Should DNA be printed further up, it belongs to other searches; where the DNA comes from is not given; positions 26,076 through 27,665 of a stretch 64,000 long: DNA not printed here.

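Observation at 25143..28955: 1270-aa multidomain enzyme in the flagellin locus: helical/TPR region, FkbM methyltransferase, about 400 aa unassigned, GT2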

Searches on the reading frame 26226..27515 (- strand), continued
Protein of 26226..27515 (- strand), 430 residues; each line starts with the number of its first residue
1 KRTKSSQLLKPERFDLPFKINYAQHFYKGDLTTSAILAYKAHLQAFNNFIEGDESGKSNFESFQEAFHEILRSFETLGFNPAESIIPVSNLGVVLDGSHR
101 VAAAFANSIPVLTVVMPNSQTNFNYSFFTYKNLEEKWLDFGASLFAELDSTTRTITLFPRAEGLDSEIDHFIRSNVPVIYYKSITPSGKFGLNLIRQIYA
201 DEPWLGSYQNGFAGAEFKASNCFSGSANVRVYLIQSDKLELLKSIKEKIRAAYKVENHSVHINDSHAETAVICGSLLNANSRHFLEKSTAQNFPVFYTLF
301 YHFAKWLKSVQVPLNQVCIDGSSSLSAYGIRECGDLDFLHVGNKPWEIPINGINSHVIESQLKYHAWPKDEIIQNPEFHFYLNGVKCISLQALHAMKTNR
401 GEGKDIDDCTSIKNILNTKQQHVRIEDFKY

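Call 53: search_protein_families(library=pfam, proteins=[L018:10855-12294:+, L054:16439-17455:+, L044:14798-15568:+, L044:2607-3746:+, L033:8844-9797:+, L023:6049-7056:+, L070:8041-8733:+, L015:2810-4147:+, L023:8935-9930:+, L039:864-1982:-], max_evalue=0.0001)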
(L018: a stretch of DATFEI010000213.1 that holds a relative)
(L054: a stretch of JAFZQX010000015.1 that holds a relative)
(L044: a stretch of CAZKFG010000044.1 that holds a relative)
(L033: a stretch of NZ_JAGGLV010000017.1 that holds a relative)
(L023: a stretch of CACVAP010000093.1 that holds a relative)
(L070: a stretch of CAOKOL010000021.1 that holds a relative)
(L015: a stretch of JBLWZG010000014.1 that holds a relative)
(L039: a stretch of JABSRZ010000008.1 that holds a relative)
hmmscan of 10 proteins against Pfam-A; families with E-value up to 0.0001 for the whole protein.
L018:10855-12294:+ (480 aa): 6 families
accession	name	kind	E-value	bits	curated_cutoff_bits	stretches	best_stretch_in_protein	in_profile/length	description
PF13692.12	Glyco_trans_1_4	-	1.5e-39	135.9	27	1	304-442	3-142/142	Glycosyl transferases group 1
PF00534.26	Glycos_transf_1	-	1.7e-38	132.3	26.4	1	293-444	6-160/172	Glycosyl transferases group 1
PF13439.12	Glyco_transf_4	-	8.6e-23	81.6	28.5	1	123-285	1-170/170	Glycosyltransferase Family 4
PF13579.12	Glyco_trans_4_4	-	1.3e-17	65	29.7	1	124-280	1-158/158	Glycosyl transferase 4-like domain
PF20706.3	GT4-conflict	-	3.8e-11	43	26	1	154-462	54-377/385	Family 4 Glycosyltransferase in conflict systems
PF13477.12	Glyco_trans_4_2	-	1e-07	32.7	23.4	1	113-254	1-137/139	Glycosyl transferase 4-like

L054:16439-17455:+ (339 aa): 6 families
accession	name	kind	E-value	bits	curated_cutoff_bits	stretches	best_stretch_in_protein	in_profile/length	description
PF16363.11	GDP_Man_Dehyd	-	2.3e-87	294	27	1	4-309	1-332/332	GDP-mannose 4,6 dehydratase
PF01370.27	Epimerase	-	2.2e-68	230.7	20.9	1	3-245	1-240/240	NAD dependent epimerase/dehydratase family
PF01073.25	3Beta_HSD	-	4.8e-15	55.8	22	1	4-228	1-224/280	3-beta hydroxysteroid dehydrogenase/isomerase family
PF02719.21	Polysacc_synt_2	-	6e-15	55.6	20.2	1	3-127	1-130/293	Polysaccharide biosynthesis protein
PF04321.23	RmlD_sub_bind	-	1.9e-12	47.3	27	1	1-185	1-153/287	RmlD substrate binding domain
PF07993.18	NAD_binding_4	-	1.6e-11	44.3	20.1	1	74-182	88-206/258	Male sterility protein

L044:14798-15568:+ (257 aa): 2 families
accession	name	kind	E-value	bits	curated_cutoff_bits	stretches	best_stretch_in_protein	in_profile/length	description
PF00005.33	ABC_tran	-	1.7e-34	119.8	25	1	23-165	1-136/137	ABC transporter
PF02463.25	SMC_N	-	9.1e-05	22.4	40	0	33-201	24-202/220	RecF/RecN/SMC N terminal domain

L044:2607-3746:+ (380 aa): 3 families
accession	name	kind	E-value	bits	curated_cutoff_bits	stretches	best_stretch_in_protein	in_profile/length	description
PF01041.23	DegT_DnrJ_EryC1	-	1.6e-75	255.1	19.8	1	14-372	6-359/360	DegT/DnrJ/EryC1/StrS aminotransferase family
PF00266.25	Aminotran_5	-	7.1e-06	25.7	21.5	1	52-164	66-183/371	Aminotransferase class-V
PF01212.27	Beta_elim_lyase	-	8.1e-05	22.5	27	0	35-271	35-227/288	Beta-eliminating lyase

L033:8844-9797:+ (318 aa): 3 families
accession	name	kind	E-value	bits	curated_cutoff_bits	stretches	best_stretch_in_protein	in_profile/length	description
PF00535.33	Glycos_transf_2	-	2e-45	155.2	23.3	1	8-173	1-164/168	Glycosyl transferase family 2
PF10111.15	Glyco_tranf_2_2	-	3.7e-12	46.8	27.3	1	8-112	1-109/276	Glycosyltransferase like family 2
PF13641.12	Glyco_tranf_2_3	-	1.8e-11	44.9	27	1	7-188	3-174/230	Glycosyltransferase like family 2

L023:6049-7056:+ (336 aa): 1 family
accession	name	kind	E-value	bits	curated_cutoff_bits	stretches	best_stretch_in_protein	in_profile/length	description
PF00852.26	Glyco_transf_10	-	2.9e-16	60.1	23.9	1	205-309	30-137/182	Glycosyltransferase family 10 (fucosyltransferase) C-term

L070:8041-8733:+ (231 aa): 1 family
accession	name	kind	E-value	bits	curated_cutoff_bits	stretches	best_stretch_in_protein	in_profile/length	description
PF02397.22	Bac_transf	-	4.1e-55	186.5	27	1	35-227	1-178/179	Bacterial sugar transferase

L015:2810-4147:+ (446 aa): 3 families
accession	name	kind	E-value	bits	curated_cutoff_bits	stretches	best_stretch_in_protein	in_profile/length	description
PF01943.22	Polysacc_synt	-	1.3e-30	107.3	28.2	1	23-291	2-273/274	Polysaccharide biosynthesis protein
PF13440.11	Polysacc_synt_3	-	1.2e-18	67.9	23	1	46-339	1-290/293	Polysaccharide biosynthesis protein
PF01554.23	MatE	-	1.1e-08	35.4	24.9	1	232-390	1-161/161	MatE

L023:8935-9930:+ (332 aa): 1 family
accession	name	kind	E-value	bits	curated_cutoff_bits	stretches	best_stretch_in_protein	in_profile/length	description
PF13524.12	Glyco_trans_1_2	-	2.6e-28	99.2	25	1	168-323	1-143/144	Glycosyl transferase-like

L039:864-1982:- (373 aa): 3 families
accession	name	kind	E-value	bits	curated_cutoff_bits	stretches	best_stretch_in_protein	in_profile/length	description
PF16363.11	GDP_Man_Dehyd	-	1.1e-155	518.6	27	1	7-347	1-332/332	GDP-mannose 4,6 dehydratase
PF01370.27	Epimerase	-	2.6e-78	263.2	20.9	1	6-253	1-240/240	NAD dependent epimerase/dehydratase family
PF04321.23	RmlD_sub_bind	-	7.5e-08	32.2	27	1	7-163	4-130/287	RmlD substrate binding domain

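Call 56: search_protein_families(library=pfam, proteins=[L060:3149-3997:+, L059:7964-8929:+, L059:5321-6094:+, L079:11991-13292:-, L054:8794-9816:+, L062:18197-18793:-, L028:8121-8915:+, L030:2563-3471:+, L030:4477-5244:+, L053:3525-4514:+], max_evalue=0.001)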
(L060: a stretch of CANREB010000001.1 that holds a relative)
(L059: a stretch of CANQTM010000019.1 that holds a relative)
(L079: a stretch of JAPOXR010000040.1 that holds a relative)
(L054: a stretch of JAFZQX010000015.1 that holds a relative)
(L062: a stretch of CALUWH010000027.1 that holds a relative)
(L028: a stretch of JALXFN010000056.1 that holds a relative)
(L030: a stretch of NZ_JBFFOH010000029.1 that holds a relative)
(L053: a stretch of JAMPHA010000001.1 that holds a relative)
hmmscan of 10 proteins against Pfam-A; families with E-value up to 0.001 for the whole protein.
L060:3149-3997:+ (283 aa): 1 family
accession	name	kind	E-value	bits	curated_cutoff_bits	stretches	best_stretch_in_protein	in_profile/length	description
PF01061.29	ABC2_membrane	-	7.9e-18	65.2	26.9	1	33-239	3-206/211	ABC-2 type transporter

L059:7964-8929:+ (322 aa): 1 family
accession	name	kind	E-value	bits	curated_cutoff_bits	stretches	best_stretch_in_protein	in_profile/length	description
PF05704.18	Caps_synth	-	7.8e-57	193.2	24.5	1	57-313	18-275/278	Capsular polysaccharide synthesis protein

L059:5321-6094:+ (258 aa): 1 family
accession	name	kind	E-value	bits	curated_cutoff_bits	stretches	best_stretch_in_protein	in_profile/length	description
PF05050.19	Methyltransf_21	-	6e-19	69.3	22.7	1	89-243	1-172/173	Methyltransferase FkbM domain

L079:11991-13292:- (434 aa): 3 families
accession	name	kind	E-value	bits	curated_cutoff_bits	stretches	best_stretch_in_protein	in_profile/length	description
PF03721.20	UDPG_MGDP_dh_N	-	5.9e-66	222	27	1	1-184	1-187/187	UDP-glucose/GDP-mannose dehydrogenase family, NAD binding domain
PF00984.24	UDPG_MGDP_dh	-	1.5e-36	124.8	25.4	1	201-293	1-93/94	UDP-glucose/GDP-mannose dehydrogenase family, central domain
PF03720.21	UDPG_MGDP_dh_C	-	3.9e-28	98.3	30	1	317-417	1-102/103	UDP-glucose/GDP-mannose dehydrogenase family, UDP binding domain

L054:8794-9816:+ (341 aa): 2 families
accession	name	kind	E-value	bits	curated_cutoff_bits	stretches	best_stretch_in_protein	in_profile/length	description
PF18025.7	FucT_N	-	7.1e-20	71.7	27.2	1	8-97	1-87/91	Alpha-(1,3)-fucosyltransferase FucT N-terminal domain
PF00852.26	Glyco_transf_10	-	4e-19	69.4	23.9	1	122-258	2-134/182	Glycosyltransferase family 10 (fucosyltransferase) C-term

L062:18197-18793:- (199 aa): 2 families
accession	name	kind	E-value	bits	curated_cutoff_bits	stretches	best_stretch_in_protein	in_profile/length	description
PF00132.30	Hexapep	-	6.5e-16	57.7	27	1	144-178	2-36/36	Bacterial transferase hexapeptide (six repeats)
PF14602.12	Hexapep_2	-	1.7e-13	50.5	27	1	143-178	1-34/34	Hexapeptide repeat of succinyl-transferase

L028:8121-8915:+ (265 aa): 2 families
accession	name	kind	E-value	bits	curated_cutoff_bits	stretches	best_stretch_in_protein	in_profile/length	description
PF03269.20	DUF268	-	7.7e-17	62.1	25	1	128-225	48-143/176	Caenorhabditis protein of unknown function, DUF268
PF13489.12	Methyltransf_23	-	0.00045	20.4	27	1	84-192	20-120/164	Methyltransferase domain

L030:2563-3471:+ (303 aa): 2 families
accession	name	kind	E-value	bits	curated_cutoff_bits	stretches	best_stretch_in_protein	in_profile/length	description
PF05050.19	Methyltransf_21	-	2.5e-24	86.7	22.7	1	101-265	1-173/173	Methyltransferase FkbM domain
PF02475.24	TRM5-TYW2_MTfase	-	8.9e-06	26.2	28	1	83-148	24-88/164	TRM5/TYW2 methyltransferase domain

L030:4477-5244:+ (256 aa): 2 families
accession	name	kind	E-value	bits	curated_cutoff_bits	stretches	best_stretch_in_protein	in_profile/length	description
PF13578.12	Methyltransf_24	-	2.5e-25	89.8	26.3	1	100-222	1-105/105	Methyltransferase domain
PF05711.17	TylF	-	2.4e-07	30.7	23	1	92-235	88-241/264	Macrocin-O-methyltransferase (TylF)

L053:3525-4514:+ (330 aa): 0 families

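Call 59: search_protein_families(library=pfam, proteins=[L007:7937-20827:+, L009:1882-6570:+, L019:8114-19318:+], max_evalue=0.00001)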
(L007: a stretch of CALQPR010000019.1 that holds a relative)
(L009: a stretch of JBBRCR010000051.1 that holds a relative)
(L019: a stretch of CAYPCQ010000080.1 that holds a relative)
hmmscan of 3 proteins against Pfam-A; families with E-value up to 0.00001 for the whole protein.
L007:7937-20827:+ (4297 aa): 22 families
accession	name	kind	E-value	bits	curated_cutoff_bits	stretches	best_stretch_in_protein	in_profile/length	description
PF00535.33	Glycos_transf_2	-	5.9e-92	306.6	23.3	5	3005-3124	1-120/168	Glycosyl transferase family 2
PF13641.12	Glyco_tranf_2_3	-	7.5e-34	118.2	27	1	3002-3218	1-216/230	Glycosyltransferase like family 2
PF05050.19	Methyltransf_21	-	3.6e-29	102.5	22.7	2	181-347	1-172/173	Methyltransferase FkbM domain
PF10111.15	Glyco_tranf_2_2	-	9.1e-26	91.4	27.3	2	3033-3209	30-212/276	Glycosyltransferase like family 2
PF00534.26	Glycos_transf_1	-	1.3e-24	87.1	26.4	1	3420-3550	11-134/172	Glycosyl transferases group 1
PF13692.12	Glyco_trans_1_4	-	1.8e-22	80.5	27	1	3426-3545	3-113/142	Glycosyl transferases group 1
PF14559.12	TPR_19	-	4.2e-22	78.7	25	2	1468-1529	5-66/68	Tetratricopeptide repeat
PF13704.12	Glyco_tranf_2_4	-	2.1e-19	70.3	27.5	1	3767-3854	1-97/98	Glycosyl transferase family 2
PF23914.1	TPR_CcmH_CycH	-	1.8e-15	57.5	42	1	1519-1621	47-152/158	Cytochrome c-type biogenesis protein H TPR domain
PF07719.23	TPR_2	-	2.9e-15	55.5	27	0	1488-1520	1-33/34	Tetratricopeptide repeat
PF13432.12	TPR_16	-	5.3e-15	56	32.7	1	1493-1554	2-63/65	Tetratricopeptide repeat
PF13524.12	Glyco_trans_1_2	-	1e-14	55.1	25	1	2886-2974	56-143/144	Glycosyl transferase-like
PF13428.12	TPR_14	-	9.5e-13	47.9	23.5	0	1489-1530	2-43/44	Tetratricopeptide repeat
PF20706.3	GT4-conflict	-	3.8e-12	46.3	26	1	3393-3621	169-383/385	Family 4 Glycosyltransferase in conflict systems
PF13439.12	Glyco_transf_4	-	8e-11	42.7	28.5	1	3328-3408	94-169/170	Glycosyltransferase Family 4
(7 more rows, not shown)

L009:1882-6570:+ (1563 aa): 9 families
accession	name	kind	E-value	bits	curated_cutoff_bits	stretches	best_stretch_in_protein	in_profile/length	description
PF05050.19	Methyltransf_21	-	3.1e-29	102.7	22.7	2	160-320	1-166/173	Methyltransferase FkbM domain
PF07719.23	TPR_2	-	1.9e-11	43.6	27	0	1471-1502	2-33/34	Tetratricopeptide repeat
PF00535.33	Glycos_transf_2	-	1.4e-08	35.3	23.3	1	1127-1220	3-95/168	Glycosyl transferase family 2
PF00515.34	TPR_1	-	2.5e-08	33.8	27.8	0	1472-1502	3-33/34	Tetratricopeptide repeat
PF13432.12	TPR_16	-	3.1e-08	34.3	32.7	1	1441-1504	2-65/65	Tetratricopeptide repeat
PF14559.12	TPR_19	-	1.2e-07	32.4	25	1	1447-1507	2-62/68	Tetratricopeptide repeat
PF13431.12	TPR_17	-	5.1e-07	29.9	24.4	0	1492-1517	1-26/34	Tetratricopeptide repeat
PF23914.1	TPR_CcmH_CycH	-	1.6e-06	28.5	42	0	1433-1546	13-129/158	Cytochrome c-type biogenesis protein H TPR domain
PF13428.12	TPR_14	-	2e-06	28.3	23.5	1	1470-1512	1-43/44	Tetratricopeptide repeat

L019:8114-19318:+ (3735 aa): 23 families
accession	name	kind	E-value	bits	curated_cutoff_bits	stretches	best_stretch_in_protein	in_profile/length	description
PF00535.33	Glycos_transf_2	-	5.5e-65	218.8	23.3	2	1640-1786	2-150/168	Glycosyl transferase family 2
PF05050.19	Methyltransf_21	-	1.5e-34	120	22.7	2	160-325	1-171/173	Methyltransferase FkbM domain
PF13524.12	Glyco_trans_1_2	-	3.7e-32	111.7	25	1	1252-1380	4-131/144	Glycosyl transferase-like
PF13692.12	Glyco_trans_1_4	-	4.2e-26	92.4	27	2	2862-2981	3-113/142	Glycosyl transferases group 1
PF00534.26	Glycos_transf_1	-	2.9e-25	89.2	26.4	2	2858-2983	13-131/172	Glycosyl transferases group 1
PF13641.12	Glyco_tranf_2_3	-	1.8e-21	77.6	27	2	1635-1750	1-119/230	Glycosyltransferase like family 2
PF13432.12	TPR_16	-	8.4e-21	74.5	32.7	0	1547-1605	4-62/65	Tetratricopeptide repeat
PF23914.1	TPR_CcmH_CycH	-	2.3e-20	73.5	42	1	1461-1563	39-144/158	Cytochrome c-type biogenesis protein H TPR domain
PF14559.12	TPR_19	-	6.7e-19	68.4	25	1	3536-3595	5-64/68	Tetratricopeptide repeat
PF20706.3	GT4-conflict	-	1.6e-16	60.7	26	1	2842-3058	173-384/385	Family 4 Glycosyltransferase in conflict systems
PF07719.23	TPR_2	-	5.7e-15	54.6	27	0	1475-1504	4-33/34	Tetratricopeptide repeat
PF13428.12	TPR_14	-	4.7e-14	51.9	23.5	0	1575-1615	2-42/44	Tetratricopeptide repeat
PF13181.12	TPR_8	-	4.6e-13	48.6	25.7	0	1575-1607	2-34/34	Tetratricopeptide repeat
PF10111.15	Glyco_tranf_2_2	-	2.2e-12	47.5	27.3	0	1664-1826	27-203/276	Glycosyltransferase like family 2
PF13431.12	TPR_17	-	7.5e-12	45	24.4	0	1565-1594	4-33/34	Tetratricopeptide repeat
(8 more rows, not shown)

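Call 64: search_dna_similar(query=window:26226-27515:-, collection=plasmids, mode=protein, max_rows=15)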
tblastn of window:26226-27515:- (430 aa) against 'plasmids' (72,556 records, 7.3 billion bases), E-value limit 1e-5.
Records with a match: 3; places in all: 3; records where one place covers at least 80% of the query: 2.
Best place of each record, by identity: <60% 3.
By first word of the organism name: Ilyobacter 1; Jannaschia 1; Paracoccus 1.
By predicted mobility (MOB-suite, as given by PLSDB): non-mobilizable 3.
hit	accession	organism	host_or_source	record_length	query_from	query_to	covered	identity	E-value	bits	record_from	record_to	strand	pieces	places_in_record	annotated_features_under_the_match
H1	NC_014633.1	Ilyobacter polytropus DSM 2926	marine mud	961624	5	420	97%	30.5%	3e-48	184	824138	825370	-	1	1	hypothetical protein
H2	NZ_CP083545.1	Jannaschia sp. W003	-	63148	13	424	96%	28.3%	7e-47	180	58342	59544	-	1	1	hypothetical protein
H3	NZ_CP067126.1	Paracoccus alcaliphilus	whole organism,soil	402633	13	162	35%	28.6%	6e-8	63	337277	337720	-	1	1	hypothetical protein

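Call 65: get_annotated_region(hit=H1, flank=9000)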
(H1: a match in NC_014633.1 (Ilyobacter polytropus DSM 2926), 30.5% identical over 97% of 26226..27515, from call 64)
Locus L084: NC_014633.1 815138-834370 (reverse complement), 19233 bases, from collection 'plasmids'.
description: Ilyobacter polytropus DSM 2926 plasmid pILYOP01, complete sequence
organism: Ilyobacter polytropus DSM 2926 (NCBI taxid 572544)
taxonomy: Bacteria; Fusobacteriota; Fusobacteriia; Fusobacteriales; Fusobacteriaceae; Ilyobacter; Ilyobacter polytropus; Ilyobacter polytropus DSM 2926
host: -; source: marine mud; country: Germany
typing (MOB-suite, as given by PLSDB): non-mobilizable; replicon rep_cluster_99
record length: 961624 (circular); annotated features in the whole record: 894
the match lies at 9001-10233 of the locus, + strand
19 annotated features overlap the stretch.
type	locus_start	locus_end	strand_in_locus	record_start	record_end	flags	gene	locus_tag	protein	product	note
CDS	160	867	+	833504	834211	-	-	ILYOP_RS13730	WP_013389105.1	DUF3047 domain-containing protein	-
CDS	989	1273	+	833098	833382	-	-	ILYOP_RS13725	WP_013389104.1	hypothetical protein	-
CDS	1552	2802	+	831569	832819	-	-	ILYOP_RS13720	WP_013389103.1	exopolysaccharide biosynthesis polyprenyl glycosylphosphotransferase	GO:0032508 - DNA duplex unwinding [Evidence IEA]; GO:0006260 - DNA replication [Evidence IEA]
CDS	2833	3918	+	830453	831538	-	gmd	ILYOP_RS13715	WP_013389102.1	GDP-mannose 4,6-dehydratase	GO:0000271 - polysaccharide biosynthetic process [Evidence IEA]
CDS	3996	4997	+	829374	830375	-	-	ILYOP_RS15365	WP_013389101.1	glycosyltransferase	-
CDS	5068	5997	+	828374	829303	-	-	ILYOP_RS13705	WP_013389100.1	GDP-L-fucose synthase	-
CDS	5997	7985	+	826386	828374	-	-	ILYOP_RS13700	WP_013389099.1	FkbM family methyltransferase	-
CDS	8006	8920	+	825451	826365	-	-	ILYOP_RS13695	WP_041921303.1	glycosyltransferase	-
CDS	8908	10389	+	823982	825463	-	-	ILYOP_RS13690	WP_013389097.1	hypothetical protein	-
CDS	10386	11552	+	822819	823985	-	-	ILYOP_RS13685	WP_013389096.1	glycosyltransferase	-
CDS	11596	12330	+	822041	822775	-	-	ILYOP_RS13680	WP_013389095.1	glycosyltransferase family 2 protein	-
CDS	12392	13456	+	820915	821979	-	-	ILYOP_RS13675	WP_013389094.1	glycosyltransferase family 1 protein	-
CDS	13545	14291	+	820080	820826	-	-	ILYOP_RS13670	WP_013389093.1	class I SAM-dependent methyltransferase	GO:0032259 - methylation [Evidence IEA]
CDS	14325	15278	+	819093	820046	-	-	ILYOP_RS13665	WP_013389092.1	hypothetical protein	-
CDS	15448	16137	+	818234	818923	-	-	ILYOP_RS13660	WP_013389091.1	chorismate synthase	-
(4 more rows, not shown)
